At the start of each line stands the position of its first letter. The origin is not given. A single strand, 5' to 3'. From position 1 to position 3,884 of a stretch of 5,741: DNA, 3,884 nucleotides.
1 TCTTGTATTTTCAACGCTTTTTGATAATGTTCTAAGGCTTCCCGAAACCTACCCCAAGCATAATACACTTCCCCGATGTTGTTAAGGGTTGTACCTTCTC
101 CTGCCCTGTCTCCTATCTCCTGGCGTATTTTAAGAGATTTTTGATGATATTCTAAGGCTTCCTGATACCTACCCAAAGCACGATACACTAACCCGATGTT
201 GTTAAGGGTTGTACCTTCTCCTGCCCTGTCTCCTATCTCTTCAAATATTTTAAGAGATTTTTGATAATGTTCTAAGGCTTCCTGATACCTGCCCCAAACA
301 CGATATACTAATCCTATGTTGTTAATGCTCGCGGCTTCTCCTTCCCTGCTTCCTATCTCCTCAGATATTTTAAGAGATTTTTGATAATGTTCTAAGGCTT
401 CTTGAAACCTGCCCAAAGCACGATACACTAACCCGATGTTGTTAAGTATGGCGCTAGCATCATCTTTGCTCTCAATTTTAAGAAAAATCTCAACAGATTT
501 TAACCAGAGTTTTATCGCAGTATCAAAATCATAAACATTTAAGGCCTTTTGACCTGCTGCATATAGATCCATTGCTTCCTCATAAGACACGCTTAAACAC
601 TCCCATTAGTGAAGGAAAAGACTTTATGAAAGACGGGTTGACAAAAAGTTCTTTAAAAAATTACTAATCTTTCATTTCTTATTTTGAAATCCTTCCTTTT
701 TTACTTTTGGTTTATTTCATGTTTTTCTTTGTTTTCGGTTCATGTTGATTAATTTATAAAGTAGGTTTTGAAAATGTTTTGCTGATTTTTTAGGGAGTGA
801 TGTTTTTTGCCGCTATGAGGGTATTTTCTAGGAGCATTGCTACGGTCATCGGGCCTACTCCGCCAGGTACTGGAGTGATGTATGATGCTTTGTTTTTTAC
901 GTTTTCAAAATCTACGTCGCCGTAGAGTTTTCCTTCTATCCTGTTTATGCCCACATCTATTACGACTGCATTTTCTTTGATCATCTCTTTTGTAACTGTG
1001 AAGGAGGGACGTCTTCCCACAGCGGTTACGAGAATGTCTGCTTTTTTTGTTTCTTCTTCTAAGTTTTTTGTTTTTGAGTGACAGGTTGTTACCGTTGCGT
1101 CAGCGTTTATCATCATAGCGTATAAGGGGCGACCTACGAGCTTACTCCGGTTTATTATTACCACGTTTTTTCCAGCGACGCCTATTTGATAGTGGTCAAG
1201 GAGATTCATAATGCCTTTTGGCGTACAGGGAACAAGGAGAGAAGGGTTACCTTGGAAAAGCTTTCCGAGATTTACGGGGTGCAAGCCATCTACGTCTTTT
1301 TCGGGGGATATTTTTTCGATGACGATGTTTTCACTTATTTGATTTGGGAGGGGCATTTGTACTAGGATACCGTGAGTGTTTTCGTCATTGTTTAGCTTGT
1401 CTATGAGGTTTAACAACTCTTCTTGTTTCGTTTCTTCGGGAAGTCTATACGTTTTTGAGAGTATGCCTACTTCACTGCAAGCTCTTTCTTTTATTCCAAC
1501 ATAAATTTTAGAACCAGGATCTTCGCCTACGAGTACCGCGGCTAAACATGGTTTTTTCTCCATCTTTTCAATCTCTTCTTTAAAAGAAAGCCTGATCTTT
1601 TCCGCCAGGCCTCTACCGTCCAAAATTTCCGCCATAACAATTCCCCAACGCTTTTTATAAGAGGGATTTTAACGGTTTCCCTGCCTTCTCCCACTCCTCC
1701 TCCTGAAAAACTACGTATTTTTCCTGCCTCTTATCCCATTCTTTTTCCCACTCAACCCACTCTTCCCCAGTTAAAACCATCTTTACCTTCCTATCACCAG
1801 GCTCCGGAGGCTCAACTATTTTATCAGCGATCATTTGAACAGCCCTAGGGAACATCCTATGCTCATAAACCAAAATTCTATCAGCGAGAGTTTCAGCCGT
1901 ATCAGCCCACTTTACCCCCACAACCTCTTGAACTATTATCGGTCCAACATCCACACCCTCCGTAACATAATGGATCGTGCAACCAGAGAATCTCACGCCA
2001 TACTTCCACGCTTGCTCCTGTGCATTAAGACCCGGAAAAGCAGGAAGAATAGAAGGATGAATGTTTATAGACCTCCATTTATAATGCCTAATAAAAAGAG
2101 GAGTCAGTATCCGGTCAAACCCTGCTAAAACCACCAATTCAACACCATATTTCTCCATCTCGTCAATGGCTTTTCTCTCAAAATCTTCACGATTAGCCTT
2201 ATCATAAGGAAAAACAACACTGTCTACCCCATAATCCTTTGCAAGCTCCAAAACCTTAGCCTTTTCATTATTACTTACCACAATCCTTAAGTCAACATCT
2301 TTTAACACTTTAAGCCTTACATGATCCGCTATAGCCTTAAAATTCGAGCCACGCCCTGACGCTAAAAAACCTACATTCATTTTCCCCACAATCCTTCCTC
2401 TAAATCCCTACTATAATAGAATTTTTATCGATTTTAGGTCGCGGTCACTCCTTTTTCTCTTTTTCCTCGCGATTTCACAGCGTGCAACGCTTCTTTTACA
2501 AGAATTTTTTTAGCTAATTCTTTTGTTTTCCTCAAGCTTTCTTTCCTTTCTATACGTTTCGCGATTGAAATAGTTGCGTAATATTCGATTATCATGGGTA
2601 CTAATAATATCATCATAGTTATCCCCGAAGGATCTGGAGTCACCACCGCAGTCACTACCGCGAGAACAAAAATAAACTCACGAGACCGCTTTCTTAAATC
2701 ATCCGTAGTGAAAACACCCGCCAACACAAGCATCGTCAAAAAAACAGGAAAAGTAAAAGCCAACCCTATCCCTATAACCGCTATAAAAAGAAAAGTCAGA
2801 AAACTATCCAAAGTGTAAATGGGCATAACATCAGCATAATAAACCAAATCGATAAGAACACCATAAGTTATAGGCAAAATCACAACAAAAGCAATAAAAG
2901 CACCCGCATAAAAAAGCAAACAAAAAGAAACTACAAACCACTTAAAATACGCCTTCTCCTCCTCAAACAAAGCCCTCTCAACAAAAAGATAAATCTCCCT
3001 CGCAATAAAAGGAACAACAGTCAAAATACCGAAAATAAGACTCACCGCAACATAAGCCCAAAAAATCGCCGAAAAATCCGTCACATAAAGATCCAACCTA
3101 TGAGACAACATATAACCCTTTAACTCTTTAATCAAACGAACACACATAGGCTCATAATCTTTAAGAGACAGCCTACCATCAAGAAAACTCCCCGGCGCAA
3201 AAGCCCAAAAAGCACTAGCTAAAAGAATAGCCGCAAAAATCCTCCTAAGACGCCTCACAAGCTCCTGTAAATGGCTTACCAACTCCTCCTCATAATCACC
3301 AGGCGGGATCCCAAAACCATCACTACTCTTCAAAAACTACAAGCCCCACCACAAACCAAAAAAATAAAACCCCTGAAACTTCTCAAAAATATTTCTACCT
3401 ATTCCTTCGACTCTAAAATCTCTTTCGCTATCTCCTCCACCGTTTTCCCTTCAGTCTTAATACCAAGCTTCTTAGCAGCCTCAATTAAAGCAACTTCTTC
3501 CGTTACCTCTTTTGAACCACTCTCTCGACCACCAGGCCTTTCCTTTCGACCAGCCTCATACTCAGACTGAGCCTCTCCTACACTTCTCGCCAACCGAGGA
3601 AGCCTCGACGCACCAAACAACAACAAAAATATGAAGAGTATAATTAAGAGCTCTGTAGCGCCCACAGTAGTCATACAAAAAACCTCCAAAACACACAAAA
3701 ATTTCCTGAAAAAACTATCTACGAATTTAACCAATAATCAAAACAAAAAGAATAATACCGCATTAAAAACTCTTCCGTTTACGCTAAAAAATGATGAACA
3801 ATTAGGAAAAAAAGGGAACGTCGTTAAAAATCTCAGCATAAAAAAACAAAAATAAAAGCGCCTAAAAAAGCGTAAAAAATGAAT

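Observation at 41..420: Micro-scale combinatorial shuffling between TPR units: three sites within 10 bp all fail the four-gamete test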

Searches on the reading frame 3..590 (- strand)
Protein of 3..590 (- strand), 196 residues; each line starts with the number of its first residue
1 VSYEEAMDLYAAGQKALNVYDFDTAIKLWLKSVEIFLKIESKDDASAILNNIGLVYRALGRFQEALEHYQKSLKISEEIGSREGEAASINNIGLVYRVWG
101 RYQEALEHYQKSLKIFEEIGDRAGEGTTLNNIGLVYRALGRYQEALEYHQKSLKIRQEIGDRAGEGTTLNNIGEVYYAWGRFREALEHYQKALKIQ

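Call 5: search_protein_families(library=pfam, proteins=[window:3-590:-])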
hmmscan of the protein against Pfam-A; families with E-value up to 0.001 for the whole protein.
window:3-590:- (196 aa): 25 families
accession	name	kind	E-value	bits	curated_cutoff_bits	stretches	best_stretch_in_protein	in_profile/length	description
PF13424.12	TPR_12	-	8.2e-56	186.6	30.1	3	127-195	4-74/77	Tetratricopeptide repeat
PF00515.34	TPR_1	-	2.3e-39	132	27.8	4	48-76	3-31/34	Tetratricopeptide repeat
PF13374.12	TPR_10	-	4.9e-35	119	27.5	4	127-158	3-34/42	Tetratricopeptide repeat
PF07719.23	TPR_2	-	8.2e-30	100.9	27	4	48-77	3-32/34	Tetratricopeptide repeat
PF13181.12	TPR_8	-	6.3e-23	79.4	25.7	3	48-77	3-32/34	Tetratricopeptide repeat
PF13176.12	TPR_7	-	1.5e-21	75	27.9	2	128-162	1-35/36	Tetratricopeptide repeat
PF13414.12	TPR_11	-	6.5e-18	64.6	26.8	2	53-77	1-25/42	TPR repeat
PF17874.7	TPR_MalT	-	2.3e-13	50.6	45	2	10-119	44-155/336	MalT-like TPR region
PF10516.15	SHNi-TPR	-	2.2e-12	46.7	21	0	172-196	7-31/38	SHNi-TPR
PF14938.12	SNAP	-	4.8e-12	46.4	25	1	3-151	31-180/282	Soluble NSF attachment protein, SNAP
PF13432.12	TPR_16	-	5.9e-12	46.2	32.7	0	11-75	2-60/65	Tetratricopeptide repeat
PF24885.1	TPR_NPHP3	-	8.6e-11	42.1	100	2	47-159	100-216/239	Nephrocystin-3 TPR domain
PF13428.12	TPR_14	-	4.3e-09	36.6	23.5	0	53-75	8-30/44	Tetratricopeptide repeat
PF10579.15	Rapsyn_N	-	4e-08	33.7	23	0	20-81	20-78/80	Rapsyn N-terminal myristoylation and linker region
PF04212.24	MIT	-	4.2e-08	33.6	30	0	100-119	18-37/66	MIT (microtubule interacting and transport) domain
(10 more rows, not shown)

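Call 48: search_solved_structures(query=window:3-590:-, max_evalue=1e-10, show_alignments=2)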
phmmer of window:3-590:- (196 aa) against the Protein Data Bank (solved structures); distinct sequences matched with E-value up to 1e-10: 43.
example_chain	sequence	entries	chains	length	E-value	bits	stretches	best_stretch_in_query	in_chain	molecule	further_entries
9qhb_A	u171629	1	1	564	6.3e-118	394.6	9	50-195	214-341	Engineered tetratricopeptide repeat protein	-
8bu0_A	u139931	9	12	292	1.4e-54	188.1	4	50-195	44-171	Consensus tetratricopeptide repeat protein | Crystal structure of an 8-repeat consensus TPR superhelix with Zinc. | Monomer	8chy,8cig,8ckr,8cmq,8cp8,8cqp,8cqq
9qhc_A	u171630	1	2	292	3.5e-53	183.5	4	50-195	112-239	Engineered tetratricopeptide repeat protein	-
5a7d_B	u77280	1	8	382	5.2e-52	179.7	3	50-175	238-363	PINS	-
4a1s_A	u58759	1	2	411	2e-48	168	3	104-193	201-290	PARTNER OF INSCUTEABLE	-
6hc2_A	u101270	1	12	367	2.1e-48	167.9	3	50-174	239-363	G-protein-signaling modulator 2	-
3sf4_A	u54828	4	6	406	2.5e-48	167.7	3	50-178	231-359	G-protein-signaling modulator 2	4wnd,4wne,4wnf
4wng_A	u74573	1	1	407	2.5e-48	167.7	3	50-178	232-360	G-protein-signaling modulator 2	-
5a6c_A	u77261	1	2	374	9.6e-46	159.2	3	50-163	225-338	G-PROTEIN-SIGNALING MODULATOR 2, AFADIN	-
3ro2_A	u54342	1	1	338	6.2e-44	153.3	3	50-161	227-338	G-protein-signaling modulator 2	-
4g2v_A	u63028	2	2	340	6.5e-44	153.3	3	50-161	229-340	G-protein-signaling modulator 2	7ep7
7obi_A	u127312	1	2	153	4.5e-40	140.7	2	48-175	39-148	CTPR-rv4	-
4jhr_A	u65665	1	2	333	8.1e-40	139.9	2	50-161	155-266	G-protein-signaling modulator 2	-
3ro3_A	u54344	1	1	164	9.1e-29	103.9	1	50-161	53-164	G-protein-signaling modulator 2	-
5oj8_A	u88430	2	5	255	1.7e-24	90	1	23-192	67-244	Kinesin light chain 1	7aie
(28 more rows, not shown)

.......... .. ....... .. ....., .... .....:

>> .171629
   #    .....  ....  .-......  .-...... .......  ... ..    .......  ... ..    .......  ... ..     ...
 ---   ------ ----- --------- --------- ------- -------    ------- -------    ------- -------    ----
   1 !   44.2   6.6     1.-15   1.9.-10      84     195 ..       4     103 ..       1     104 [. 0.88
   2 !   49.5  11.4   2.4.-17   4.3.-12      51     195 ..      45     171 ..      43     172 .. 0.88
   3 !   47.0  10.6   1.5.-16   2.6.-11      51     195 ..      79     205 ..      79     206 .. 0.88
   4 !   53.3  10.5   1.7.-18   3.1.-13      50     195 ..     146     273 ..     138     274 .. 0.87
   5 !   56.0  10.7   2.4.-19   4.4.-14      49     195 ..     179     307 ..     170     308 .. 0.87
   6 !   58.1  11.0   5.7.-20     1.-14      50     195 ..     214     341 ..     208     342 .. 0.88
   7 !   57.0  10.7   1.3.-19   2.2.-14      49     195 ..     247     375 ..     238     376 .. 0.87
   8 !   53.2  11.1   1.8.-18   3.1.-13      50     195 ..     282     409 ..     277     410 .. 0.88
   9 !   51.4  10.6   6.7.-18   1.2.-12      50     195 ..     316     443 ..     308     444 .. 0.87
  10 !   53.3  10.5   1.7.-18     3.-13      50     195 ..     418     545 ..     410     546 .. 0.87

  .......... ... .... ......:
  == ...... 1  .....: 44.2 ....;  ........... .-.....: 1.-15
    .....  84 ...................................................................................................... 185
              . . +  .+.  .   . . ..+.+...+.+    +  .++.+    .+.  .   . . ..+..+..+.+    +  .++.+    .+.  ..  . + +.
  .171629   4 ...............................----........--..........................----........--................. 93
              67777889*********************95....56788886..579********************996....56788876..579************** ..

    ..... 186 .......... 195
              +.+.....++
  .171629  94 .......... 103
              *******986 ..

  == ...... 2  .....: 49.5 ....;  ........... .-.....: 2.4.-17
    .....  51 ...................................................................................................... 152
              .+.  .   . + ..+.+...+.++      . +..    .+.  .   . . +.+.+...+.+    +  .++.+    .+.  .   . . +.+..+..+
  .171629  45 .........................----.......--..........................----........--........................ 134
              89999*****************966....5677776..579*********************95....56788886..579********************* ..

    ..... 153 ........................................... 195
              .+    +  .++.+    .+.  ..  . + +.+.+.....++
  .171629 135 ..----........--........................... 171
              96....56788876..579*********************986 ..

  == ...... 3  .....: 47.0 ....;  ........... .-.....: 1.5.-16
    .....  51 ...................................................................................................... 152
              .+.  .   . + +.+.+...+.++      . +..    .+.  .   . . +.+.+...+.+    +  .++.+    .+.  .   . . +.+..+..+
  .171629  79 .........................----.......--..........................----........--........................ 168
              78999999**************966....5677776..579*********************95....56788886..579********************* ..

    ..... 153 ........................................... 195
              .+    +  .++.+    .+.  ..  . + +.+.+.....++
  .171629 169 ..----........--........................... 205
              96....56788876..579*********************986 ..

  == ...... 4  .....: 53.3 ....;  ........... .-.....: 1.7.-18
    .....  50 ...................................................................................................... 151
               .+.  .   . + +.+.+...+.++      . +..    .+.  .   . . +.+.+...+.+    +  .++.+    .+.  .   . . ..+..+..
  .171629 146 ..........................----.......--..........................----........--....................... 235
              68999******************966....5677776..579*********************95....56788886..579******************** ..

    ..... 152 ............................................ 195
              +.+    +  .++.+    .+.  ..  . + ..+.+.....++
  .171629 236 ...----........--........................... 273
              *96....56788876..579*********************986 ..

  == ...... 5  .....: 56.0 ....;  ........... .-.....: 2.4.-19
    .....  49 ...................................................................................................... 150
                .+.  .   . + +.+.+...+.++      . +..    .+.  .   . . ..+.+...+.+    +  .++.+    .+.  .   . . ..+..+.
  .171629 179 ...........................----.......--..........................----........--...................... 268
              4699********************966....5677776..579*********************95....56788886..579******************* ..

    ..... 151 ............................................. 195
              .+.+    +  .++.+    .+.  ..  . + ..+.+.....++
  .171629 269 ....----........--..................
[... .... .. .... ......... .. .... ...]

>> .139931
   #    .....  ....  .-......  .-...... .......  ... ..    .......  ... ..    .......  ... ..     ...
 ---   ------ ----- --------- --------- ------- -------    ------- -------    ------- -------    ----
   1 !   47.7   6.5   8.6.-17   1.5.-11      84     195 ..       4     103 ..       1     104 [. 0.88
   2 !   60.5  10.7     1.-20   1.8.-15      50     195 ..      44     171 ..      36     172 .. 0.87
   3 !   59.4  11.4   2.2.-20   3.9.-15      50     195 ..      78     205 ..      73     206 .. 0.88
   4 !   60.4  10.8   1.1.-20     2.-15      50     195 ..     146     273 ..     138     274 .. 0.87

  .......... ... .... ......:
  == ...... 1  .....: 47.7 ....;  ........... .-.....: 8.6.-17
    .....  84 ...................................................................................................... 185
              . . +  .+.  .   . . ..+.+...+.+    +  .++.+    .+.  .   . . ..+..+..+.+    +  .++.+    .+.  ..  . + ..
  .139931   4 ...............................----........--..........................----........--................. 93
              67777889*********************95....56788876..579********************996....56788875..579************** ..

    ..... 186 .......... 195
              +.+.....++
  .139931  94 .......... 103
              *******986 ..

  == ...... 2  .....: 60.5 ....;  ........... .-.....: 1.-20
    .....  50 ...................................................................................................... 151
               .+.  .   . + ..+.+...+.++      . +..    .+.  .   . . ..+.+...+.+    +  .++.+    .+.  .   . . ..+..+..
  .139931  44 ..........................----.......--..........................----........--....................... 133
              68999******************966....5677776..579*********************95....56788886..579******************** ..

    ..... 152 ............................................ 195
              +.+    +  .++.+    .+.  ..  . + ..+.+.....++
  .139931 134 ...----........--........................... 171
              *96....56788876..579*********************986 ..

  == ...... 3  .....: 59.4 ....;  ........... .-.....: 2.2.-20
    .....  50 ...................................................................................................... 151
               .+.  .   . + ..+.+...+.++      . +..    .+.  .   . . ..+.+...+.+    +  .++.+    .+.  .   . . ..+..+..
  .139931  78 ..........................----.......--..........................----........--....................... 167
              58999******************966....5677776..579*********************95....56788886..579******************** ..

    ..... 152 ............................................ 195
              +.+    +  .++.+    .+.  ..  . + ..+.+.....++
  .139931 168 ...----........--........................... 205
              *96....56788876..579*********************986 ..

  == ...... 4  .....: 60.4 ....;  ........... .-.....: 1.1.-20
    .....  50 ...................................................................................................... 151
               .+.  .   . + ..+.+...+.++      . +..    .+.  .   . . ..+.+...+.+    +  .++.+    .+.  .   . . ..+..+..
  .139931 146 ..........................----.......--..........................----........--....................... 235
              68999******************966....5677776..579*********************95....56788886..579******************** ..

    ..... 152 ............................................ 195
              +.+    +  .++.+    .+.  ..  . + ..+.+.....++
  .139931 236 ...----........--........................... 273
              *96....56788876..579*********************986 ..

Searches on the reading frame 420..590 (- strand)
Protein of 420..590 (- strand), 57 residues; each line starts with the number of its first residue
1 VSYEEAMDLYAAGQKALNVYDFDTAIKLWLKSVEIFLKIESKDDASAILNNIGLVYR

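Call 27: find_related_loci(query=window:420-590:-, collection=metagenome_contigs, flank=6000)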
Query window:420-590:- (57 aa) in metagenome_contigs; peptide patterns used: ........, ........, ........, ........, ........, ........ (x = any residue, [..] = any of these).
473 stretches matched a pattern; 1 encode a relative of the query (tblastn E <= 1e-3); 1 distinct loci.
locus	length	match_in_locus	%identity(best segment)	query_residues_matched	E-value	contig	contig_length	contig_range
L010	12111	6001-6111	46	21-57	2e-6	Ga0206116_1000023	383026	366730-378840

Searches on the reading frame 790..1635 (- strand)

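Call 5: search_protein_families(library=pfam, proteins=[window:790-1635:-])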
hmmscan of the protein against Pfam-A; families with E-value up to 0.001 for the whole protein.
window:790-1635:- (281 aa): 3 families
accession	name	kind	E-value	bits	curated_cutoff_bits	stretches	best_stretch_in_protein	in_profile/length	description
PF02882.25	THF_DHG_CYH_C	-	3.3e-68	228.5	27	1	119-278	1-158/160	Tetrahydrofolate dehydrogenase/cyclohydrolase, NAD(P)-binding domain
PF00763.28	THF_DHG_CYH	-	7.9e-42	142.6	32.8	1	5-116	1-115/115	Tetrahydrofolate dehydrogenase/cyclohydrolase, catalytic domain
PF01262.27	AlaDh_PNT_C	-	6.1e-05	23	23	1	179-231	73-131/214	Alanine dehydrogenase/PNT, C-terminal domain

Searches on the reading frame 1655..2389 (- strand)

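Call 5: search_protein_families(library=pfam, proteins=[window:1655-2389:-])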
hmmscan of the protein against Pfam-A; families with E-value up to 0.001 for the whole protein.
window:1655-2389:- (244 aa): 1 family
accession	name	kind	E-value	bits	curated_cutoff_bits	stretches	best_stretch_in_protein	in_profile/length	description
PF00551.24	Formyl_trans_N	-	4.4e-48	163.9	26.1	1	4-184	1-181/181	Formyl transferase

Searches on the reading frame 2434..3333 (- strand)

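Call 5: search_protein_families(library=pfam, proteins=[window:2434-3333:-])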
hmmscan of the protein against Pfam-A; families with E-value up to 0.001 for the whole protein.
window:2434-3333:- (299 aa): 1 family
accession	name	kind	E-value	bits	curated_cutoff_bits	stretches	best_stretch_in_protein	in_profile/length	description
PF00902.23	TatC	-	9.1e-40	137.1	25.1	1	20-246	1-208/208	Sec-independent protein translocase protein (TatC)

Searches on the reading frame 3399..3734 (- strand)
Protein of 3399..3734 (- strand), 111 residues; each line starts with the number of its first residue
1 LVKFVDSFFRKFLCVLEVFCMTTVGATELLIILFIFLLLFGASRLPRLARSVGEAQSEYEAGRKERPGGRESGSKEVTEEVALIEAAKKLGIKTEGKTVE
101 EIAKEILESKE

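Call 5: search_protein_families(library=pfam, proteins=[window:3399-3734:-])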
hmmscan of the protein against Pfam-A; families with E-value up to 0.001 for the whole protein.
window:3399-3734:- (111 aa): 1 family
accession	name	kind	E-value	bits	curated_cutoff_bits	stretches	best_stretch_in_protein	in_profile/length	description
PF02416.21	TatA_B_E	-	1.9e-11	43.4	21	1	24-60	1-37/53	mttA/Hcf106 family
